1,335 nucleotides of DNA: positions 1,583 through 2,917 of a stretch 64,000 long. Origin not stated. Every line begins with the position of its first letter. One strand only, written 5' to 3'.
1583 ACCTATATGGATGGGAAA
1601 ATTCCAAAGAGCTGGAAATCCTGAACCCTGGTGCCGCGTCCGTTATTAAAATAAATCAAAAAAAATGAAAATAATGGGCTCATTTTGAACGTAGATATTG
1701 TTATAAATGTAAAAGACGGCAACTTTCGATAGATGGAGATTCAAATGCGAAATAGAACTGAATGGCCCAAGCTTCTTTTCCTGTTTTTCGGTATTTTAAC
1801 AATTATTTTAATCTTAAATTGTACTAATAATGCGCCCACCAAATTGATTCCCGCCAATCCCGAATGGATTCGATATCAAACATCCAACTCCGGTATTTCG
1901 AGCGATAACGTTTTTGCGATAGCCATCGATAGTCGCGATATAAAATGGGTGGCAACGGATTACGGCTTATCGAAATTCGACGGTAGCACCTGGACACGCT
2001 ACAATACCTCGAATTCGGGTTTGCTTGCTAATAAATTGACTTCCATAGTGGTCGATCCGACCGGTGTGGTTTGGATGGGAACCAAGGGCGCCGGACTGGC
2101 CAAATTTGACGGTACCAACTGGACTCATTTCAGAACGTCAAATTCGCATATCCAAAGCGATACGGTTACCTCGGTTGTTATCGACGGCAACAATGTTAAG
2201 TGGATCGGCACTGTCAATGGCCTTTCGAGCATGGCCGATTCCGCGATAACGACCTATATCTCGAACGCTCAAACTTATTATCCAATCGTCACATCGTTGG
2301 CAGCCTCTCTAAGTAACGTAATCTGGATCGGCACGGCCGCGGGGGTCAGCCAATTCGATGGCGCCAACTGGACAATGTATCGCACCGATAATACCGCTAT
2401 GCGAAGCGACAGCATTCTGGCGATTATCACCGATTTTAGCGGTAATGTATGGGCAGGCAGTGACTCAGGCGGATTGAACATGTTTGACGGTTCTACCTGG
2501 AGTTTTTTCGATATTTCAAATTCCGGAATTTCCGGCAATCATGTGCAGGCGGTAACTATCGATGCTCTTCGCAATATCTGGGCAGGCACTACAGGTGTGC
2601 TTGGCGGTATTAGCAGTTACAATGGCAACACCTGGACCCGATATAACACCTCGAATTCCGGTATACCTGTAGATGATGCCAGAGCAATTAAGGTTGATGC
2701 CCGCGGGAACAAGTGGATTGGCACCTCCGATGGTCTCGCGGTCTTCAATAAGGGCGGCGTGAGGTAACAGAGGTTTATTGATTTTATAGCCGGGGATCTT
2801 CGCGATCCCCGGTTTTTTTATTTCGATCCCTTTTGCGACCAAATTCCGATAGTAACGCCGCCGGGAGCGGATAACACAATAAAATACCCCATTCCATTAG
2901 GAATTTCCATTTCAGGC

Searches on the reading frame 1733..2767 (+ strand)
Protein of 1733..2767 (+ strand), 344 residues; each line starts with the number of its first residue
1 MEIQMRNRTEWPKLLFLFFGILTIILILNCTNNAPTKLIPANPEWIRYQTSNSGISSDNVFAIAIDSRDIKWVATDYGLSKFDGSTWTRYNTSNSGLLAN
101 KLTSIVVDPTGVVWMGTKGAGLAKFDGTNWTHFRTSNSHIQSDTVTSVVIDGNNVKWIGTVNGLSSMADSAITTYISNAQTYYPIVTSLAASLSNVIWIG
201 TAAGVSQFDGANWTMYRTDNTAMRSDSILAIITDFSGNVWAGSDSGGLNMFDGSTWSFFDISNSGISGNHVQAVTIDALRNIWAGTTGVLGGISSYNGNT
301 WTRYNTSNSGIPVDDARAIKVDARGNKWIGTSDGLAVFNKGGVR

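Call 18: search_protein_families(library=pfam, proteins=[window:1733-2767:+], max_evalue=0.001)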
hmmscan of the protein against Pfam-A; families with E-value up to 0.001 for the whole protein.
window:1733-2767:+ (344 aa): 1 family
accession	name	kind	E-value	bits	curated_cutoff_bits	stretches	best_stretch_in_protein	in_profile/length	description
PF07494.17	Reg_prop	-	1.9e-12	46.2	20.4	0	96-118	1-23/24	Two component regulator propeller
